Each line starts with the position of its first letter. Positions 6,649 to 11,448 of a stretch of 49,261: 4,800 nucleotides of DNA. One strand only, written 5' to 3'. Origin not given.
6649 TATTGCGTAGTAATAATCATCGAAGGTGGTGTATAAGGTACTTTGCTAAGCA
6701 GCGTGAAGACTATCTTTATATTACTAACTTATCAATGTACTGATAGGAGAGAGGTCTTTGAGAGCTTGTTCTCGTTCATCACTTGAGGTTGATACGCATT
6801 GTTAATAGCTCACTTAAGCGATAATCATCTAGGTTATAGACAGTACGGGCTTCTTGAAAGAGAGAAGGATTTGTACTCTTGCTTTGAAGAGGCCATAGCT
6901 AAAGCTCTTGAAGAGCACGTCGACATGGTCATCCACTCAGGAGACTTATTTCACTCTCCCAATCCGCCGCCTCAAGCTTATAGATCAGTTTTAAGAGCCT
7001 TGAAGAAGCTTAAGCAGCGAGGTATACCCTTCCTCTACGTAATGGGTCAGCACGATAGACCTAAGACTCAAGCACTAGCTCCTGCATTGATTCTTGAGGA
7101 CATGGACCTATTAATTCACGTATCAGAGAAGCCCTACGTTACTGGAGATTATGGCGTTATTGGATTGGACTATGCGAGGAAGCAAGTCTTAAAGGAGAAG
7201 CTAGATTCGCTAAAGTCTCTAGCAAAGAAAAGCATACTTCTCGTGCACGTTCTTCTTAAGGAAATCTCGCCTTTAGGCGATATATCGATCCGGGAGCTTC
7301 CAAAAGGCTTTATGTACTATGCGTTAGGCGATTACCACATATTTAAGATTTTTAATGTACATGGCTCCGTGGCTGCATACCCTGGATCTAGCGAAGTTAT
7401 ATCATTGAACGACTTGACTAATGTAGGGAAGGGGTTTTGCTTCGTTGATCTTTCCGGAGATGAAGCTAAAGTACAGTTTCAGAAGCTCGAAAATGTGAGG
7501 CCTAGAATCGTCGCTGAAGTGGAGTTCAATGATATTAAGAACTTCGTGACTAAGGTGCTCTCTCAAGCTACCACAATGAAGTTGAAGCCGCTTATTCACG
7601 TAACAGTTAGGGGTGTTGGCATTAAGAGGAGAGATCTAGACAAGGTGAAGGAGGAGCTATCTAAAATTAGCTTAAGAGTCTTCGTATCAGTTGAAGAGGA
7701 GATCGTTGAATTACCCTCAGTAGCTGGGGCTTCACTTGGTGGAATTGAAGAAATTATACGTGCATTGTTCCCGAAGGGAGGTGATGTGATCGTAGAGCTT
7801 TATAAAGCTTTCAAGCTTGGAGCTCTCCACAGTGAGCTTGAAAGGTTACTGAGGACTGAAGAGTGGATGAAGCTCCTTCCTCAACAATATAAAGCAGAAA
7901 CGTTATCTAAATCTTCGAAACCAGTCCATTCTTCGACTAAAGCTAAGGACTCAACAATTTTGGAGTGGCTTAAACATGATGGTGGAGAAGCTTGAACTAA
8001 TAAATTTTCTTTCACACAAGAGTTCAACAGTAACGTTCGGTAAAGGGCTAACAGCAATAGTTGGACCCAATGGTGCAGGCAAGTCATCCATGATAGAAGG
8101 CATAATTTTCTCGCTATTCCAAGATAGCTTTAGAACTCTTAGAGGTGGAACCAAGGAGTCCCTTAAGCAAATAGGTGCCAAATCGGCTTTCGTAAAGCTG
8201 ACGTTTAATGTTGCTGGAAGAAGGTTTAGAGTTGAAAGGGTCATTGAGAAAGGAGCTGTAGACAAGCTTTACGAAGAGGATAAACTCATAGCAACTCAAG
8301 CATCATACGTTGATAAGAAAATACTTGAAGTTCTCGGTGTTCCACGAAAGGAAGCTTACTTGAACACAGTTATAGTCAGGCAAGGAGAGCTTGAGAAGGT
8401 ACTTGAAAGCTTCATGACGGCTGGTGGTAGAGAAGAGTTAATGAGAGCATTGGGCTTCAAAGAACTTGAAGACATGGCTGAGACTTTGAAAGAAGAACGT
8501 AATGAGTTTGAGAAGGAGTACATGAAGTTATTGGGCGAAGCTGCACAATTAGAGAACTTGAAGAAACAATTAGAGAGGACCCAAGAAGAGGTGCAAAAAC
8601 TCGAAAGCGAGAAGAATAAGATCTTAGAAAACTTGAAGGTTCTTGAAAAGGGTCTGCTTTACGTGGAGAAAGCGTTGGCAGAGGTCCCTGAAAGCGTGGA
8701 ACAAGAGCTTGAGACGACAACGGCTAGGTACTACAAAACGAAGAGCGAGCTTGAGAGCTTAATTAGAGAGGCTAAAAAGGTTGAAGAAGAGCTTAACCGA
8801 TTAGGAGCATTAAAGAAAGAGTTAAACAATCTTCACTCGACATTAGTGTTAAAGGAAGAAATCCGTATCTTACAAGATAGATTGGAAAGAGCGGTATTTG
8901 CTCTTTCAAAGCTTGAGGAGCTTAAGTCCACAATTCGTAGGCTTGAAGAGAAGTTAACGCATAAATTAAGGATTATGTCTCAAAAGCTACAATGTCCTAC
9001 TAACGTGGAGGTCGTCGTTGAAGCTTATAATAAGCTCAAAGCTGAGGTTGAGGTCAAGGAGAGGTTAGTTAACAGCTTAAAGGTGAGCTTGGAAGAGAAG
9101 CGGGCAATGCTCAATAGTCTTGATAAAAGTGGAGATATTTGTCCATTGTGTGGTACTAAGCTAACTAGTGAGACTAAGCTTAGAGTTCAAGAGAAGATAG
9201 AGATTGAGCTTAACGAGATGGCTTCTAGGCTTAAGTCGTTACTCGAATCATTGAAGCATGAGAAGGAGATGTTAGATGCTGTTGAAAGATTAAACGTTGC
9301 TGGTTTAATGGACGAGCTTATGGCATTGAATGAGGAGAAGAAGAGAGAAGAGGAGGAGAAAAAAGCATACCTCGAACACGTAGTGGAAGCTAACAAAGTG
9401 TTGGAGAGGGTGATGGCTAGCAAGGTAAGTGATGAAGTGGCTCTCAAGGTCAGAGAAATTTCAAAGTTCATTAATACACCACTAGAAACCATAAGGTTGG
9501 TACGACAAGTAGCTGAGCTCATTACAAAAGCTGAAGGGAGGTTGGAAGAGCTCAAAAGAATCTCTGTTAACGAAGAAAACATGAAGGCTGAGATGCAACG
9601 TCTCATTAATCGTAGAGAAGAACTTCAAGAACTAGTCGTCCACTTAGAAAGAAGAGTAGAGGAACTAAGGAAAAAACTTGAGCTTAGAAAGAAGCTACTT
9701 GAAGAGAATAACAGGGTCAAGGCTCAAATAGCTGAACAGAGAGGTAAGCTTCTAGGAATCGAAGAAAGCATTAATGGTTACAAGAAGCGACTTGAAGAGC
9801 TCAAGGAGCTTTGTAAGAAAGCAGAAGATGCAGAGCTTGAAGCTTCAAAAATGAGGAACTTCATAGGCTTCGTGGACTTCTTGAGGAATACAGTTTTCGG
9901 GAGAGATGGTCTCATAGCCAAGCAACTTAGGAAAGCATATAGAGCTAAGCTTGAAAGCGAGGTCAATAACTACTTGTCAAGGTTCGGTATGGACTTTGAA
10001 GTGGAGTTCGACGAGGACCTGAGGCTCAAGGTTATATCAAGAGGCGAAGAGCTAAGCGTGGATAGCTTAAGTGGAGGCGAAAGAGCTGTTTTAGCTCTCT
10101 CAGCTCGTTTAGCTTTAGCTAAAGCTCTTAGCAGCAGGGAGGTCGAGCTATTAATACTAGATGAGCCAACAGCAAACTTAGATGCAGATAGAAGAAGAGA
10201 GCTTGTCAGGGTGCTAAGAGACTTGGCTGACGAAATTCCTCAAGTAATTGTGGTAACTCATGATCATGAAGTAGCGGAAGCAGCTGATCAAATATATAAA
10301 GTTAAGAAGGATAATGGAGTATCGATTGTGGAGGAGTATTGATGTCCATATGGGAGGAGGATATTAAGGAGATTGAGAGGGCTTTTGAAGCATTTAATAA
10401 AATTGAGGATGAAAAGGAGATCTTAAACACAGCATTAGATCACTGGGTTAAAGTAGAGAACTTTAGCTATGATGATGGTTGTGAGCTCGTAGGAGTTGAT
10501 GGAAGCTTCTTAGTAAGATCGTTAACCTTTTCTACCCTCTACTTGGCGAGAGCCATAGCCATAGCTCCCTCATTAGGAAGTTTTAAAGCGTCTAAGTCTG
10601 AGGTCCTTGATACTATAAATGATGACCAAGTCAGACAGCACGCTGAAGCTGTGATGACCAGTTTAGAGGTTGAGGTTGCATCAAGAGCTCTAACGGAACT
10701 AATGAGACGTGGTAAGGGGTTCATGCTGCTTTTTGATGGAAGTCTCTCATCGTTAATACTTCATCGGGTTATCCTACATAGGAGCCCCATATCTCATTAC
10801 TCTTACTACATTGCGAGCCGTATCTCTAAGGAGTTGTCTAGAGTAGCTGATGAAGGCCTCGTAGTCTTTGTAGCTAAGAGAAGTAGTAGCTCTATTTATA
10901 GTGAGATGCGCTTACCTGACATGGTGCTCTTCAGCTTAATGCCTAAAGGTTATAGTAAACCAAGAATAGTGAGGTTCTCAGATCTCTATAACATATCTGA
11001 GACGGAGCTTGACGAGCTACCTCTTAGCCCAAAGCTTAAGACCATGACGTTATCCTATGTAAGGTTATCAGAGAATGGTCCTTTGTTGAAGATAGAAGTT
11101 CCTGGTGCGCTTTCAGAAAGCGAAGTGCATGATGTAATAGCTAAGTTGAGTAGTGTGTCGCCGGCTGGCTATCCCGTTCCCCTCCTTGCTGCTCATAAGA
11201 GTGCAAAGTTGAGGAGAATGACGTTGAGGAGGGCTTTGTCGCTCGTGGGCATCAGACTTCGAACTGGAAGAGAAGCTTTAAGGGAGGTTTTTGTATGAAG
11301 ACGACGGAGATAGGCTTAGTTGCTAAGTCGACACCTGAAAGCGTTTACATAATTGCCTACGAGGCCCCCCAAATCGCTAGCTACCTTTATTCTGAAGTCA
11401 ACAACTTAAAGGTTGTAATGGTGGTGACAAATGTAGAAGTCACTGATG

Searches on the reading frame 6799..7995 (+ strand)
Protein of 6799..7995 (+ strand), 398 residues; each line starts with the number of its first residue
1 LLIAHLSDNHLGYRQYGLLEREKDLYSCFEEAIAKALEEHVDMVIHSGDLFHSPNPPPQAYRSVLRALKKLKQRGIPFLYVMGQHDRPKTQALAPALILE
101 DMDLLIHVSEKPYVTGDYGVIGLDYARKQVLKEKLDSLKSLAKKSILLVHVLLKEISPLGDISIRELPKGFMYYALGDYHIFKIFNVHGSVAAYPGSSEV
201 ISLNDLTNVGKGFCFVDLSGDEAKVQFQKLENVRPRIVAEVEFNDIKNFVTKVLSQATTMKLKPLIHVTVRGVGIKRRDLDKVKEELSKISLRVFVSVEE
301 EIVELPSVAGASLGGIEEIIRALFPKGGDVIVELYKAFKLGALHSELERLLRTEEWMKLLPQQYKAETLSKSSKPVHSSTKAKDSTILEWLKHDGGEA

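Call 33: search_protein_families(library=pfam, proteins=[window:6799-7995:+], max_evalue=0.00001)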
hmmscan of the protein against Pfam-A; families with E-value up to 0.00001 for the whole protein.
window:6799-7995:+ (398 aa): 2 families
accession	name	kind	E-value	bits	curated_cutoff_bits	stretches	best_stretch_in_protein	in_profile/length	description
PF00149.33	Metallophos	-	2.1e-09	38.5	21.5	1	1-99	1-72/191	Calcineurin-like phosphoesterase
PF12850.12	Metallophos_2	-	5.6e-08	33.4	27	1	1-199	1-136/154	Calcineurin-like phosphoesterase superfamily domain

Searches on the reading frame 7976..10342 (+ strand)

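Call 33: search_protein_families(library=pfam, proteins=[window:7976-10342:+], max_evalue=0.00001)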
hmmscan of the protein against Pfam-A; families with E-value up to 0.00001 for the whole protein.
window:7976-10342:+ (788 aa): 5 families
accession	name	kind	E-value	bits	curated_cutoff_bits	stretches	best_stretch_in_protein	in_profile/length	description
PF13476.12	AAA_23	-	1.1e-22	82.1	27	1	5-219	1-199/201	AAA domain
PF02463.25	SMC_N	-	8.6e-22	78.1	40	1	2-782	1-218/220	RecF/RecN/SMC N terminal domain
PF13304.12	AAA_21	-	4.5e-17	63.5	27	1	601-763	220-299/304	AAA domain, putative AbiEii toxin, Type IV TA system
PF13175.12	AAA_15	-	2.2e-15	57.6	32.1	1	1-360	1-284/374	AAA ATPase domain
PF13558.12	SbcC_Walker_B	-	9.9e-07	29.4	27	1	694-748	29-89/90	SbcC/RAD50-like, Walker B motif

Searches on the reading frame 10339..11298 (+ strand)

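Call 33: search_protein_families(library=pfam, proteins=[window:10339-11298:+], max_evalue=0.00001)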
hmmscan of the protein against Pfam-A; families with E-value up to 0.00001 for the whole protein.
window:10339-11298:+ (319 aa): 1 family
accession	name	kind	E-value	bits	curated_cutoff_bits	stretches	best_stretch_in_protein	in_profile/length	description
PF09376.16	NurA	-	4.6e-21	75.9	21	1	50-290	3-253/254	NurA domain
